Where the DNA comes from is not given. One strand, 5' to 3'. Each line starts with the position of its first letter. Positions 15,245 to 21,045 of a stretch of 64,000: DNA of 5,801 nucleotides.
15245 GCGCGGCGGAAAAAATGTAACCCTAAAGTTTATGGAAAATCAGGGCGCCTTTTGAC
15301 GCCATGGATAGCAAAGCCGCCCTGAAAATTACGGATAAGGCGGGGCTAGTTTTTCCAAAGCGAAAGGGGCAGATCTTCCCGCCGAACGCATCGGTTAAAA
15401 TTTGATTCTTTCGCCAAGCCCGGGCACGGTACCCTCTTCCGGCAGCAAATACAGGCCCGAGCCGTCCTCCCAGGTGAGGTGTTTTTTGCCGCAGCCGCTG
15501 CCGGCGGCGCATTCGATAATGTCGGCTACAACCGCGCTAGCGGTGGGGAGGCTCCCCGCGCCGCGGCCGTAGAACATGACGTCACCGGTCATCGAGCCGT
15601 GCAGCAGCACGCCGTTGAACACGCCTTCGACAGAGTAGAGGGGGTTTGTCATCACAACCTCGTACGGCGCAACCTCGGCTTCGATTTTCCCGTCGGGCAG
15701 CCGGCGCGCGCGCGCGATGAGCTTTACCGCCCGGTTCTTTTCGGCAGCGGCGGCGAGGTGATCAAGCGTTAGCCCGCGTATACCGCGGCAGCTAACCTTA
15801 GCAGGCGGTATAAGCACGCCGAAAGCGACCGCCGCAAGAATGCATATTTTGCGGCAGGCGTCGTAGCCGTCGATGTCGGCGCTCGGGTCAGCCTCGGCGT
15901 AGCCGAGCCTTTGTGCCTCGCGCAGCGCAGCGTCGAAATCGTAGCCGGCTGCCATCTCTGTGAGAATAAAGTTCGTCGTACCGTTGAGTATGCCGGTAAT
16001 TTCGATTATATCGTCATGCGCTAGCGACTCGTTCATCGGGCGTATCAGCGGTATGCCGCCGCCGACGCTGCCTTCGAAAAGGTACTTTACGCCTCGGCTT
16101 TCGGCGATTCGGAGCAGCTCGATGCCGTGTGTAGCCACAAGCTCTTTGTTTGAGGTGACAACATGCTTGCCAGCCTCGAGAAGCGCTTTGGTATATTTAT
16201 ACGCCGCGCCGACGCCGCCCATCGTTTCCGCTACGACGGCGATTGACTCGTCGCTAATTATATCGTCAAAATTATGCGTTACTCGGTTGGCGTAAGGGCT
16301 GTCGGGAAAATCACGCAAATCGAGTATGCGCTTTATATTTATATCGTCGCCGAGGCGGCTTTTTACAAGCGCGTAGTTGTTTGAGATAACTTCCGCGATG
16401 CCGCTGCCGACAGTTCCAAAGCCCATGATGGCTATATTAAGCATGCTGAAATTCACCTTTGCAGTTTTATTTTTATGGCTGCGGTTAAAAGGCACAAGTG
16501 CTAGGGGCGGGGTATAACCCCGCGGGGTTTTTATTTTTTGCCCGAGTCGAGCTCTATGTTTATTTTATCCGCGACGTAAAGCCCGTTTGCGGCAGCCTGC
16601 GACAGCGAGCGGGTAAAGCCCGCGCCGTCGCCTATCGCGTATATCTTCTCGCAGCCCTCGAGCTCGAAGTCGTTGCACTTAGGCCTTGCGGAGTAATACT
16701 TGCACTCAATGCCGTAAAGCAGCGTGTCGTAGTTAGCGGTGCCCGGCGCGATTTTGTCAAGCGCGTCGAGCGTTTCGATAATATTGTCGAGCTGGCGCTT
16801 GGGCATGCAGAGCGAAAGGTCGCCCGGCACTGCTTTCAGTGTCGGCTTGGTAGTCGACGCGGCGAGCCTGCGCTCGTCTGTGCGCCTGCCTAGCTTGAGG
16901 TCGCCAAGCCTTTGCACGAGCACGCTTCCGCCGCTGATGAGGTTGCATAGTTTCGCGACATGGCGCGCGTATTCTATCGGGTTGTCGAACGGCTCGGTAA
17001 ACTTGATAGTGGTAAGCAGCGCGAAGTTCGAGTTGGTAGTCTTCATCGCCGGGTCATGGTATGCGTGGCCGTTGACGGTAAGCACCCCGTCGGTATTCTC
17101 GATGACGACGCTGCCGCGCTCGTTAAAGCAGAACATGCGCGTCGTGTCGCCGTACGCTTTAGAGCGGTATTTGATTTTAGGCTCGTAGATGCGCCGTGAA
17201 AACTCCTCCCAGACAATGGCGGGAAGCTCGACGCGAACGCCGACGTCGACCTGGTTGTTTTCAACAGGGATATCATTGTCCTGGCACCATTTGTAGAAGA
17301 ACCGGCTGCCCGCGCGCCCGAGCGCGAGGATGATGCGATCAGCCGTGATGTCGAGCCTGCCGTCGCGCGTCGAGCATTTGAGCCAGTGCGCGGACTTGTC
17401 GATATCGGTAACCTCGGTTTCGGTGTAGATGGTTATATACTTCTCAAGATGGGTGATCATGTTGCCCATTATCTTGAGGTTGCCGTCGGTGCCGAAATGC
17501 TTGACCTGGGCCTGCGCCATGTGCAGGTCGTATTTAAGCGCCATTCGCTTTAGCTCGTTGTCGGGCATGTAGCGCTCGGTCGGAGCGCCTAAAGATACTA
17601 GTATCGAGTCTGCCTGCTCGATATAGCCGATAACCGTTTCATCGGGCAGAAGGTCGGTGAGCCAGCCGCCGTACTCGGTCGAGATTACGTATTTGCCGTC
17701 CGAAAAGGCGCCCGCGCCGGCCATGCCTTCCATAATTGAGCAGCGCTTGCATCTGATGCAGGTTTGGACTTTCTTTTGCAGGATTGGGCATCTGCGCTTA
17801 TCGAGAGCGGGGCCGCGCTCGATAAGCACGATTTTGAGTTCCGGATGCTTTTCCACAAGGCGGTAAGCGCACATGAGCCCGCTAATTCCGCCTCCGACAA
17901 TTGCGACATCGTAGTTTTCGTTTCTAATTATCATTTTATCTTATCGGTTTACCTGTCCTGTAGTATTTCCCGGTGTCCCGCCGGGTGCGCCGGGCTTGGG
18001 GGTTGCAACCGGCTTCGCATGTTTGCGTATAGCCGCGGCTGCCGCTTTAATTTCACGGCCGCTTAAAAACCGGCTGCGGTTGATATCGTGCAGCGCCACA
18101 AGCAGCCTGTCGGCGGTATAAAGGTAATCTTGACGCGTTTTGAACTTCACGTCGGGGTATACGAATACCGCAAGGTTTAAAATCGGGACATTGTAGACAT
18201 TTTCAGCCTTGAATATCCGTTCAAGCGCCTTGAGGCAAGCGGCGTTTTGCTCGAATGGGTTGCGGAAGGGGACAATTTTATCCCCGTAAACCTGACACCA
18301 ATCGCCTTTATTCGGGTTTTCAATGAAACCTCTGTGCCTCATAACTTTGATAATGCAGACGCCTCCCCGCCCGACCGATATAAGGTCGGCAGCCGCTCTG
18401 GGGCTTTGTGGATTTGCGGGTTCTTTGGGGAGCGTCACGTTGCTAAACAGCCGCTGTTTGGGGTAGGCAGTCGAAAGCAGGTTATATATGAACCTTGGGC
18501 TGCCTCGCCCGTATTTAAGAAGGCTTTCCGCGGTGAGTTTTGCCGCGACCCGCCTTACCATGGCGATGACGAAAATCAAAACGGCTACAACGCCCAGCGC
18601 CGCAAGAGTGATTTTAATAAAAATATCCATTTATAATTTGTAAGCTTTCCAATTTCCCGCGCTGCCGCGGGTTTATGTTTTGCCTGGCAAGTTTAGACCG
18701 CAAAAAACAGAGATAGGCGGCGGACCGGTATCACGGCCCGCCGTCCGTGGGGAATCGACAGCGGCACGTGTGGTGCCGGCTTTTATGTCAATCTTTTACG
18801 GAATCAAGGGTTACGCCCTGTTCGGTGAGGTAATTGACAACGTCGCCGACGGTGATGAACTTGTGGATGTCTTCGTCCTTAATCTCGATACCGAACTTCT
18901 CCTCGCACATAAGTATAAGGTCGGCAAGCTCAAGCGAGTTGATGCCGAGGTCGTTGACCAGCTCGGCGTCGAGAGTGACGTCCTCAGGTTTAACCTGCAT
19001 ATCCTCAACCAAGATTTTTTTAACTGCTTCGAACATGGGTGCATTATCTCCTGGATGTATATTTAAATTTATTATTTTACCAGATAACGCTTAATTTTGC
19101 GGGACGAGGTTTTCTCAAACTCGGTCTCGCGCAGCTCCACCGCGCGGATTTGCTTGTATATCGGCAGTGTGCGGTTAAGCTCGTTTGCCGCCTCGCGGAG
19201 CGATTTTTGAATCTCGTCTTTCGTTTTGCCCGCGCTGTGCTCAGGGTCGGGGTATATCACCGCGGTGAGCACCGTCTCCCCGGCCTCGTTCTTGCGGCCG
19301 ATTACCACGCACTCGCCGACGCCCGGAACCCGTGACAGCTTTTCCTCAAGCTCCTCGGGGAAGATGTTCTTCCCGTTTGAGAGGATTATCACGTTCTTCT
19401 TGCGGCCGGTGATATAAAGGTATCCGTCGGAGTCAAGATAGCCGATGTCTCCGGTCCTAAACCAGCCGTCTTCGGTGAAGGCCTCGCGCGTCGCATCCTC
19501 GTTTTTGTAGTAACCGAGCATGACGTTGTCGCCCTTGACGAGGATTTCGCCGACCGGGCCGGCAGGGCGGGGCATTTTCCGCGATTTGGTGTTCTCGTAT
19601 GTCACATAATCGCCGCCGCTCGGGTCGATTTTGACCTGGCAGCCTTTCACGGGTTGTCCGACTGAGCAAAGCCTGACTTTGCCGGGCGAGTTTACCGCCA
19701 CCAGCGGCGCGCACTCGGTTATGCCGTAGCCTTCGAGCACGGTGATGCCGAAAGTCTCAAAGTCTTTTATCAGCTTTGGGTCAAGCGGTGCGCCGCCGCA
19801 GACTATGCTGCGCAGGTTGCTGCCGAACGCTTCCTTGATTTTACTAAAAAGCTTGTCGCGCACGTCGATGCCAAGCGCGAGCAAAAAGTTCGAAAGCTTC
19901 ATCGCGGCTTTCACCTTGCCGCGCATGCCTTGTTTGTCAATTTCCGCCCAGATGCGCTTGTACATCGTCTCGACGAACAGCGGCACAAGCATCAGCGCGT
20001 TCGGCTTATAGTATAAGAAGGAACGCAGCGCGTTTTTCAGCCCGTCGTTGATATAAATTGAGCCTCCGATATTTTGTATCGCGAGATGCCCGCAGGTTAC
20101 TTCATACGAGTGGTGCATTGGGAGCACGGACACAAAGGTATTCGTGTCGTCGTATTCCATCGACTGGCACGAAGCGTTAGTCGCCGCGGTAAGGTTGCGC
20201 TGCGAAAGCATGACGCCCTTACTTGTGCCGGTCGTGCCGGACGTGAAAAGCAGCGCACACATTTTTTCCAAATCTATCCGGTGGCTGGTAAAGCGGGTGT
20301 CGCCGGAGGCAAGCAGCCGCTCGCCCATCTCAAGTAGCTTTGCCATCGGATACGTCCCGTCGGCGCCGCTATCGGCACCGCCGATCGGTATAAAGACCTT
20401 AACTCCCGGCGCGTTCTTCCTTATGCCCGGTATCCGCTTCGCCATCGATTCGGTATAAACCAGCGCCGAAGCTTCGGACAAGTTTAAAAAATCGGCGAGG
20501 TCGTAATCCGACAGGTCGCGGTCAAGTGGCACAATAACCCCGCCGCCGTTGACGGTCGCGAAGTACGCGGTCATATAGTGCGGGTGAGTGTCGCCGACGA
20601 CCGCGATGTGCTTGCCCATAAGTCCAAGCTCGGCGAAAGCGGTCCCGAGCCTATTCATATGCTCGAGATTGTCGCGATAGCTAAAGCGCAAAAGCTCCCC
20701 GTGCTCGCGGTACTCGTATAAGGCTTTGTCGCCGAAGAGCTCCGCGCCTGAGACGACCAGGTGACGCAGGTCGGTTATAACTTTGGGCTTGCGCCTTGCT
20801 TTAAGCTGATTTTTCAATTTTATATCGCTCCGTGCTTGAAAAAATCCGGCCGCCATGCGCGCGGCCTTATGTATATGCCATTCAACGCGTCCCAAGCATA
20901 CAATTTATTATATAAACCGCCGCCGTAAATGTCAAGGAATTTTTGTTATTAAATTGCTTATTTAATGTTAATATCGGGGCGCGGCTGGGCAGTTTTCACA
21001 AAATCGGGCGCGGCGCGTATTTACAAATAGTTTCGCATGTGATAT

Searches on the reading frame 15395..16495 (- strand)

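Call 76: search_protein_families(library=pfam, proteins=[window:15395-16495:-], max_evalue=0.0001)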
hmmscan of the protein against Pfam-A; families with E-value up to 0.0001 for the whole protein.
window:15395-16495:- (366 aa): 2 families
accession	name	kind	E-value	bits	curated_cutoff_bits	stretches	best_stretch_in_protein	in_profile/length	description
PF00742.24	Homoserine_dh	-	6.5e-62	208.9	22.9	1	149-327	1-173/173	Homoserine dehydrogenase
PF03447.22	NAD_binding_3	-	1.8e-11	45.2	24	1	25-141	1-116/116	Homoserine dehydrogenase, NAD binding domain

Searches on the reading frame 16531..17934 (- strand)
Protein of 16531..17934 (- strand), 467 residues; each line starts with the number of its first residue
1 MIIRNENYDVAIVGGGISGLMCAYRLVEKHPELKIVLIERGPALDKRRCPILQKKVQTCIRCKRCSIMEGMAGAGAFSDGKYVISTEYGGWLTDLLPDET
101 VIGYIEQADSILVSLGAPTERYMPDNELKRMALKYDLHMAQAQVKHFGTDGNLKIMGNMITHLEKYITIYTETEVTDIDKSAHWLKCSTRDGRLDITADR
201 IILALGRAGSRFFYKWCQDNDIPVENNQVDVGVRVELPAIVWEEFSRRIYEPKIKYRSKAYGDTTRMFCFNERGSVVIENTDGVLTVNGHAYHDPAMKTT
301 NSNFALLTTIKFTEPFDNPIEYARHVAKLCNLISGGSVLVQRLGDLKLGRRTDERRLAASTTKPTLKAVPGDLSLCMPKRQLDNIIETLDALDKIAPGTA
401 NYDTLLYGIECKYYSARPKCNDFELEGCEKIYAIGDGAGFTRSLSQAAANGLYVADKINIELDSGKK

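Call 7: search_protein_families(library=pfam, proteins=[window:16531-17934:-], max_evalue=0.0001)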
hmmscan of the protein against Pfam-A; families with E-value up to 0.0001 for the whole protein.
window:16531-17934:- (467 aa): 8 families
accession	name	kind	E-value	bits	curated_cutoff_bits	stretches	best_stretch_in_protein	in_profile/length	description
PF07992.20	Pyr_redox_2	-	3.2e-11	43.6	26.1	1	8-208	1-109/291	Pyridine nucleotide-disulphide oxidoreductase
PF01266.30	DAO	-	1.2e-09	38.6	27.9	1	9-42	1-32/353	FAD dependent oxidoreductase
PF21688.3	FAD-depend_C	-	1.2e-07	32.6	27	1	251-412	29-196/197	FAD-dependent protein, C-terminal domain-like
PF13454.12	NAD_binding_9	-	4.3e-07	30.5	21.8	0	11-43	1-35/155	FAD-NAD(P)-binding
PF01946.23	Thi4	-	1.7e-06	27.9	26.2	1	7-40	17-49/235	Thi4 family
PF03486.20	HI0933_like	-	2.1e-06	27.8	50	0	9-45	2-36/244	HI0933-like protein Rossmann domain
PF13450.12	NAD_binding_8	-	4.6e-06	27.3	21.9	1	12-42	1-29/68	NAD(P)-binding Rossmann-like domain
PF05834.18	Lycopene_cycl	-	3.7e-05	23.4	23.4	1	9-44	1-36/380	Lycopene cyclase protein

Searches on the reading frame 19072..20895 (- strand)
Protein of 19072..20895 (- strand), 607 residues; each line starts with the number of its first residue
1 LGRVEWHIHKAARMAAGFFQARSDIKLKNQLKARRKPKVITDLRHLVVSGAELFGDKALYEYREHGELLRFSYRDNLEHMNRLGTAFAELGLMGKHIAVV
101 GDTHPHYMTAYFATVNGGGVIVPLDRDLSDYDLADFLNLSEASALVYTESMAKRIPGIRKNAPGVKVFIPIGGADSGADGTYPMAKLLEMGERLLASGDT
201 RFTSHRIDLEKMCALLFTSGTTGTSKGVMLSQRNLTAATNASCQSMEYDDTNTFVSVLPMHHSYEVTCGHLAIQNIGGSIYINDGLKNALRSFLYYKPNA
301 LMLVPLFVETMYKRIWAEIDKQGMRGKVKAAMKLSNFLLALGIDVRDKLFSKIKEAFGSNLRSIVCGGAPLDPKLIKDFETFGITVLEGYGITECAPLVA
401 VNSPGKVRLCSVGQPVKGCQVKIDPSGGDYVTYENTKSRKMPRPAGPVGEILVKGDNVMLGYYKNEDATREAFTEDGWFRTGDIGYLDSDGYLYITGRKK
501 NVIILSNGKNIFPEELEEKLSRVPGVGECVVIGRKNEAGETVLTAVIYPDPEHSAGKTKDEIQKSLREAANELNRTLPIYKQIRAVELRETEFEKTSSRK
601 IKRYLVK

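Call 7: search_protein_families(library=pfam, proteins=[window:19072-20895:-], max_evalue=0.0001)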
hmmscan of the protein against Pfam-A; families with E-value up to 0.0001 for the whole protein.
window:19072-20895:- (607 aa): 3 families
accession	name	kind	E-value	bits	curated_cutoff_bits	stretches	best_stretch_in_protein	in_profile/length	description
PF00501.34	AMP-binding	-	9.9e-60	202.8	29.9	1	56-463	10-384/384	AMP-binding enzyme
PF13193.12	AMP-binding_C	-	1.2e-08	36.1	24.5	1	515-600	1-76/76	AMP-binding enzyme C-terminal domain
PF23562.2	AMP-binding_C_3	-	1.3e-07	32.4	20.8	1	501-603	2-105/124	AMP-binding enzyme C-terminal domain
